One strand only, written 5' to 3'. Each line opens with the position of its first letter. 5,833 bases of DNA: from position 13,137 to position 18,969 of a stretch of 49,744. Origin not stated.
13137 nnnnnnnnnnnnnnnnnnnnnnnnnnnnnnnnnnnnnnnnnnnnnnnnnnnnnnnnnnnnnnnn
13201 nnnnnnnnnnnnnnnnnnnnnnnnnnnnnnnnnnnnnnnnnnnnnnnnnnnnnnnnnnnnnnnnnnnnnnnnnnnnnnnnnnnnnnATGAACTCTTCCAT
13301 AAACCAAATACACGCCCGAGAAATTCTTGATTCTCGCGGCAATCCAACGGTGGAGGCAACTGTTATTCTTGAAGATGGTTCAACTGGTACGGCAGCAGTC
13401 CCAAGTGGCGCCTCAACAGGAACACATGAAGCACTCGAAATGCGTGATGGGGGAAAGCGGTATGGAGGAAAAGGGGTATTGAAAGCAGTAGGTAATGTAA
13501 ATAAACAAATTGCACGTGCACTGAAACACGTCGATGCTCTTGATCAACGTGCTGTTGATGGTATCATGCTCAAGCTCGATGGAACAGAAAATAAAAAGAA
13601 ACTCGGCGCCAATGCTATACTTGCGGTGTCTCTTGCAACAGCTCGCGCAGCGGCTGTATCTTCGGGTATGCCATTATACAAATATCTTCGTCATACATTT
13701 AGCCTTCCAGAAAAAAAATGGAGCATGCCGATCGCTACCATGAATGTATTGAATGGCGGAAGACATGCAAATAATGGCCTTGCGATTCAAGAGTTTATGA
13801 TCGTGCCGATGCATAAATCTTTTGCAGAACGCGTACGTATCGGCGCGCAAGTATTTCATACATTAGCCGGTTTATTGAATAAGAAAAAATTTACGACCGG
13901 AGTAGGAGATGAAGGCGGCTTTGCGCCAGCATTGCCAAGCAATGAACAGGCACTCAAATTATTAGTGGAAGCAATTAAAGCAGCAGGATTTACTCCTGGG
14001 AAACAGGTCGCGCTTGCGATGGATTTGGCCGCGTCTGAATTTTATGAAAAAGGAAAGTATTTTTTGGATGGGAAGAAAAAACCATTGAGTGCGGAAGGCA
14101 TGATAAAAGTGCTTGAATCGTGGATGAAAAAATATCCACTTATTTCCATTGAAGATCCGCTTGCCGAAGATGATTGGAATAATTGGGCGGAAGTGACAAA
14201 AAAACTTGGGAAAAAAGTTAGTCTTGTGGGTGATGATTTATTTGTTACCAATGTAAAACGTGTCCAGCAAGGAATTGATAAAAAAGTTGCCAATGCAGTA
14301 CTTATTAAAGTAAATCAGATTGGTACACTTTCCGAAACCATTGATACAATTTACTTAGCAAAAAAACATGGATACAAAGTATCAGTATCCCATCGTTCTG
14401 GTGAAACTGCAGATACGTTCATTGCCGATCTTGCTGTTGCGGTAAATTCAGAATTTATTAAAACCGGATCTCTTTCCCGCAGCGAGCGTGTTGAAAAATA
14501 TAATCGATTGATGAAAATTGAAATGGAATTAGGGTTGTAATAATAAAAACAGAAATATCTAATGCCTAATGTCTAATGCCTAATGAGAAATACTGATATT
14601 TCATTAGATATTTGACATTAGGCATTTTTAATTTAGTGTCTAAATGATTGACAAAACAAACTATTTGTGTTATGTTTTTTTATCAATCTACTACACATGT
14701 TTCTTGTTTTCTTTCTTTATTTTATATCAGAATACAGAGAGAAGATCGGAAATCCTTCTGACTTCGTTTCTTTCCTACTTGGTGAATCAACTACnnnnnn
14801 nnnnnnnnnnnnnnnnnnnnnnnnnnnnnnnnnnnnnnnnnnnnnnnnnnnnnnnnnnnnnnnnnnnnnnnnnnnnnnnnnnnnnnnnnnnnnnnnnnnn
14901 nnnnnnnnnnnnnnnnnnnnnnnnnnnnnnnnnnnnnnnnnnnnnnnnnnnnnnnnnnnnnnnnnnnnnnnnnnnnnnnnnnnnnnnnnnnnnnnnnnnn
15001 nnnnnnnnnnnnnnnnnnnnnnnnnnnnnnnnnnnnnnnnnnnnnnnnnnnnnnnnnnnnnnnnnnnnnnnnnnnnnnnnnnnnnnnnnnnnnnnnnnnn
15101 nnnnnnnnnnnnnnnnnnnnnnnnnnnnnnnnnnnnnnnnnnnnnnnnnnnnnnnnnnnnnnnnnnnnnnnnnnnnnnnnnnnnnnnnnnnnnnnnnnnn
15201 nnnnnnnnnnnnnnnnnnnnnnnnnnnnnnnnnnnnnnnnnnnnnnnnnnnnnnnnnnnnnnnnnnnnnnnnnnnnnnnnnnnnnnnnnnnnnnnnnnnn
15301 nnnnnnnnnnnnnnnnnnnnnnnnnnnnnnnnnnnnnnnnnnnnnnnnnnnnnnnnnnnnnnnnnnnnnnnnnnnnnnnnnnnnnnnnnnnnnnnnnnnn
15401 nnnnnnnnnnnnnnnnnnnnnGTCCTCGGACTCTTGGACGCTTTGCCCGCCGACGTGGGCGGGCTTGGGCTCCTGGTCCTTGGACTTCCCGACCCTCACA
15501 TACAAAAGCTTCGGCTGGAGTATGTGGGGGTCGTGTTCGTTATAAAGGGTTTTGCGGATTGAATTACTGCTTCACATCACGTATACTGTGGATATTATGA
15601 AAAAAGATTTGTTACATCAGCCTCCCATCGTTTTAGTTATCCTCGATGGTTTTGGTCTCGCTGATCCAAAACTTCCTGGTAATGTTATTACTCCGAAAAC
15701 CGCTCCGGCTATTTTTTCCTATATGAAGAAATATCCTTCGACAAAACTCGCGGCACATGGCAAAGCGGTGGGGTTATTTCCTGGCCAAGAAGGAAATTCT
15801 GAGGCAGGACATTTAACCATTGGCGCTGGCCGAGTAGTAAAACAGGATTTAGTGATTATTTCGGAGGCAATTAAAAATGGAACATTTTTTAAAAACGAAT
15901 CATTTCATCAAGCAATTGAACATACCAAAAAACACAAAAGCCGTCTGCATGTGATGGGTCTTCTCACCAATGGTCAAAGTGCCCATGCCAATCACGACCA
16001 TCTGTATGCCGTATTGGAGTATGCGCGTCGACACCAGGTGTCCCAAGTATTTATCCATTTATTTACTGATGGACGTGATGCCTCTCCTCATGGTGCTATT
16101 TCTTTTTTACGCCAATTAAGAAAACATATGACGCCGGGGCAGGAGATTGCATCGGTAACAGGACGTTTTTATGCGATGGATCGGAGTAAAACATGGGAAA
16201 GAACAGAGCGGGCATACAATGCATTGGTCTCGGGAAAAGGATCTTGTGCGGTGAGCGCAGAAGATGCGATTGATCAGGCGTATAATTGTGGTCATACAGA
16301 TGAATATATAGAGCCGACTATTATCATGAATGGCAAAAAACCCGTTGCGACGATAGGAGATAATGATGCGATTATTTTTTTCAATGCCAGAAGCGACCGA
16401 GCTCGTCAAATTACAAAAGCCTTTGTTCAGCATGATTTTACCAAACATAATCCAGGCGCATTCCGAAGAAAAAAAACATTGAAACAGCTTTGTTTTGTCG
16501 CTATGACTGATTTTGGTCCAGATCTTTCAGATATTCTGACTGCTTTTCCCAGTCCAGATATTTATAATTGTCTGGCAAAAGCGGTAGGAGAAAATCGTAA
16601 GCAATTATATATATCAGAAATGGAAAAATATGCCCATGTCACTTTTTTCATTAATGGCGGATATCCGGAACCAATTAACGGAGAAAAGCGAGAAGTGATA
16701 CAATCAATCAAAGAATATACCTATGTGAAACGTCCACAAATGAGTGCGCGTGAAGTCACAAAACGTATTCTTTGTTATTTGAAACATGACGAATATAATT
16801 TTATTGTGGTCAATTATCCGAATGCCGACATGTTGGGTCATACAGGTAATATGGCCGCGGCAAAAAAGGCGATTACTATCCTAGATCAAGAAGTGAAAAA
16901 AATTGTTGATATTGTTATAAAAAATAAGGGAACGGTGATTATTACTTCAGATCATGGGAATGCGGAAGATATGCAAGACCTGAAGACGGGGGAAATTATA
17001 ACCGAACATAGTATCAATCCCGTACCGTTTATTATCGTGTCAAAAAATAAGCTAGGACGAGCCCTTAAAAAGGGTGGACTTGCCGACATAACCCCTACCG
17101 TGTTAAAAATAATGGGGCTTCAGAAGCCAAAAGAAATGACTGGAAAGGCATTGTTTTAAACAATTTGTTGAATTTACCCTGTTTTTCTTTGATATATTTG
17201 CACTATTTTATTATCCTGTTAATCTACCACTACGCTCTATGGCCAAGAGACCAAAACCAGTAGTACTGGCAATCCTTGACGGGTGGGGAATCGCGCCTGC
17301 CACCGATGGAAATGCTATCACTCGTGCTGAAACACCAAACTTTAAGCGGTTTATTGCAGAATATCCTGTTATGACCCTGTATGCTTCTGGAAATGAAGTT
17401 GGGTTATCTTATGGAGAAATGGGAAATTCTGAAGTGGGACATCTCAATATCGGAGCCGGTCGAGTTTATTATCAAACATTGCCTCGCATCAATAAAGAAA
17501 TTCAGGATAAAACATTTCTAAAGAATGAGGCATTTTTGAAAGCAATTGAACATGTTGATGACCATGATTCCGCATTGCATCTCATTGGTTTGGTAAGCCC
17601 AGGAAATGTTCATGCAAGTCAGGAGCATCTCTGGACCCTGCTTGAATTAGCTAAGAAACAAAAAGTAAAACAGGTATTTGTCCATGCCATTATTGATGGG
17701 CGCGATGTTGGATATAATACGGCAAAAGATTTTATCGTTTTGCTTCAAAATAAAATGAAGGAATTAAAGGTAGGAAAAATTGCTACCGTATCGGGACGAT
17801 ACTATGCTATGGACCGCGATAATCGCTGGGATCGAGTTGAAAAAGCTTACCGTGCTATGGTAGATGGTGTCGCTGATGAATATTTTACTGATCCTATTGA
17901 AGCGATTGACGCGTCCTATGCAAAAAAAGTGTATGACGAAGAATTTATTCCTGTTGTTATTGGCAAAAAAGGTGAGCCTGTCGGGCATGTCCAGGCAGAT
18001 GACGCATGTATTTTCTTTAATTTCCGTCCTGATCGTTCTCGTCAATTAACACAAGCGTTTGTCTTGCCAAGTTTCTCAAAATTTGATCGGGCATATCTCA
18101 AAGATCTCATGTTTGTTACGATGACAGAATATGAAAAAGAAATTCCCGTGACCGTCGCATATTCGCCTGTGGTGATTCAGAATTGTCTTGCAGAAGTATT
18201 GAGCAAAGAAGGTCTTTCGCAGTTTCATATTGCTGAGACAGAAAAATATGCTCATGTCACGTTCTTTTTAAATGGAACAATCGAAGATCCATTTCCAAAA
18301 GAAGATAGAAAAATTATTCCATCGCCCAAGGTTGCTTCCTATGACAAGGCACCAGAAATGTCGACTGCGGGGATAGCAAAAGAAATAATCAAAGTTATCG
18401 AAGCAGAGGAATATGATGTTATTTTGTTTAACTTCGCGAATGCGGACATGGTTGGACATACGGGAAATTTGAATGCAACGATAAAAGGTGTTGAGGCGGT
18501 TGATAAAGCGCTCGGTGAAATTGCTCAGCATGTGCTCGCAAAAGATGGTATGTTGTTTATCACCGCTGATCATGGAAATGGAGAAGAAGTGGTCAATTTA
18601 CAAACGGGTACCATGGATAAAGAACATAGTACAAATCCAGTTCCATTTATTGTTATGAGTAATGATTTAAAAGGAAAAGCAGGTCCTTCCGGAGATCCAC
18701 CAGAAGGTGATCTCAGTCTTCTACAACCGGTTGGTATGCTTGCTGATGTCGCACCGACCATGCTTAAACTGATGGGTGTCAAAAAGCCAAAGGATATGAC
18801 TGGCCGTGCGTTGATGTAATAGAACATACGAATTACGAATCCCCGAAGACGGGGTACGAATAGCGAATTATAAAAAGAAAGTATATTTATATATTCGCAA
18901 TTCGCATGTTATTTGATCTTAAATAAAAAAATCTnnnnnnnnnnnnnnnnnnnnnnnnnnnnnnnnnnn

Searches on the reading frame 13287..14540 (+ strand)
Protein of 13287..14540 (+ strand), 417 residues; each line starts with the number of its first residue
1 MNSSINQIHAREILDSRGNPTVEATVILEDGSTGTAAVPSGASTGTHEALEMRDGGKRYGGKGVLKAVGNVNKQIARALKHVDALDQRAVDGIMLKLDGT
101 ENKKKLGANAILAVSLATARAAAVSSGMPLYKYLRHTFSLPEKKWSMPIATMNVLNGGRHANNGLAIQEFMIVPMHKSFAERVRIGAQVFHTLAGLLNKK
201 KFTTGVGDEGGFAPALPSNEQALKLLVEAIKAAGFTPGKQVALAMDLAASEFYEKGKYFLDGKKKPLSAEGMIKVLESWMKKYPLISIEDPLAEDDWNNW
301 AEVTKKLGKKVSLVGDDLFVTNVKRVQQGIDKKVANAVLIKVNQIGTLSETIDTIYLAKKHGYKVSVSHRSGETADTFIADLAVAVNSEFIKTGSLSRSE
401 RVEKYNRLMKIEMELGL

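Call 7: search_protein_families(library=pfam, proteins=[window:13287-14540:+], max_evalue=0.01)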
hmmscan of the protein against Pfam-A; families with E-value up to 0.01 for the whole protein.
window:13287-14540:+ (417 aa): 4 families
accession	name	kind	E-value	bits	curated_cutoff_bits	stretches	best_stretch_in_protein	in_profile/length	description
PF00113.28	Enolase_C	-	2.3e-110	369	21.5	1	146-416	3-282/296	Enolase, C-terminal TIM barrel domain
PF03952.21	Enolase_N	-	1.9e-58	196.8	35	1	5-134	1-131/131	Enolase, N-terminal domain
PF13378.12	MR_MLE_C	-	7.1e-08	32.9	29.4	1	250-389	39-174/219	Enolase C-terminal domain-like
PF07476.17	MAAL_C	-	8.9e-08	32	27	1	276-388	99-218/249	Methylaspartate ammonia-lyase C-terminus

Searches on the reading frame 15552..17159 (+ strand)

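Call 6: search_protein_families(library=pfam, proteins=[window:15552-17159:+], max_evalue=0.01)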
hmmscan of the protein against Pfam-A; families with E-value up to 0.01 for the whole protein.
window:15552-17159:+ (535 aa): 5 families
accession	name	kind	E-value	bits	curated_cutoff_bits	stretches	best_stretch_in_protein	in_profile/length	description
PF06415.18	iPGM_N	-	9.9e-70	234.8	27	1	103-321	1-215/217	BPG-independent PGAM N-terminus (iPGM_N)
PF01676.23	Metalloenzyme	-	1.5e-63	215.1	24.3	1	25-525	2-252/252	Metalloenzyme superfamily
PF00884.28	Sulfatase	-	0.0002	21.2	25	1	432-522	201-300/301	Sulfatase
PF01663.27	Phosphodiest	-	0.00023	21.3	23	1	402-471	157-222/342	Type I phosphodiesterase / nucleotide pyrophosphatase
PF08665.17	PglZ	-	0.0013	19.2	25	1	407-470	109-172/179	PglZ domain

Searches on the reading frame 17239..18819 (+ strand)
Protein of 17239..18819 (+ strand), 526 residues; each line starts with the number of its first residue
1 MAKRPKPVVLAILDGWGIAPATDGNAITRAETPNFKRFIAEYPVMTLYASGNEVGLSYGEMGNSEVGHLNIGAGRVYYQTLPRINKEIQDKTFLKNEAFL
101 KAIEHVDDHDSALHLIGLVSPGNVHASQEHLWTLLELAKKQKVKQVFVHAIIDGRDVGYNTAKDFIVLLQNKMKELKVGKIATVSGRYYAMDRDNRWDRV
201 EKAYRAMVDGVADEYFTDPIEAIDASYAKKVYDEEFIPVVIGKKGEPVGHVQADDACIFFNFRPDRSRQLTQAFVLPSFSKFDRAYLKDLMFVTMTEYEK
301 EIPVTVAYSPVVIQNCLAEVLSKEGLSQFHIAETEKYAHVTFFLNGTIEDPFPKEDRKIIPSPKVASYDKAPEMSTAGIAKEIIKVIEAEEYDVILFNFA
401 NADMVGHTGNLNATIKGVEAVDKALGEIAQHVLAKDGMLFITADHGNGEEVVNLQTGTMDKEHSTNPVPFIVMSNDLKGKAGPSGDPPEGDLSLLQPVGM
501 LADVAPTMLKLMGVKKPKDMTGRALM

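Call 6: search_protein_families(library=pfam, proteins=[window:17239-18819:+], max_evalue=0.01)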
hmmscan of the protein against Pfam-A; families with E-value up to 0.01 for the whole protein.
window:17239-18819:+ (526 aa): 4 families
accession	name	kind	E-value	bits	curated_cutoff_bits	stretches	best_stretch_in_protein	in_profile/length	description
PF06415.18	iPGM_N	-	2.1e-81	273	27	1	84-300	1-217/217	BPG-independent PGAM N-terminus (iPGM_N)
PF01676.23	Metalloenzyme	-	3.9e-75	253.1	24.3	1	6-516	1-252/252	Metalloenzyme superfamily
PF00884.28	Sulfatase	-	1.9e-06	27.9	25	1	409-514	201-301/301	Sulfatase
PF01663.27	Phosphodiest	-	9.3e-05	22.6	23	1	385-450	150-224/342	Type I phosphodiesterase / nucleotide pyrophosphatase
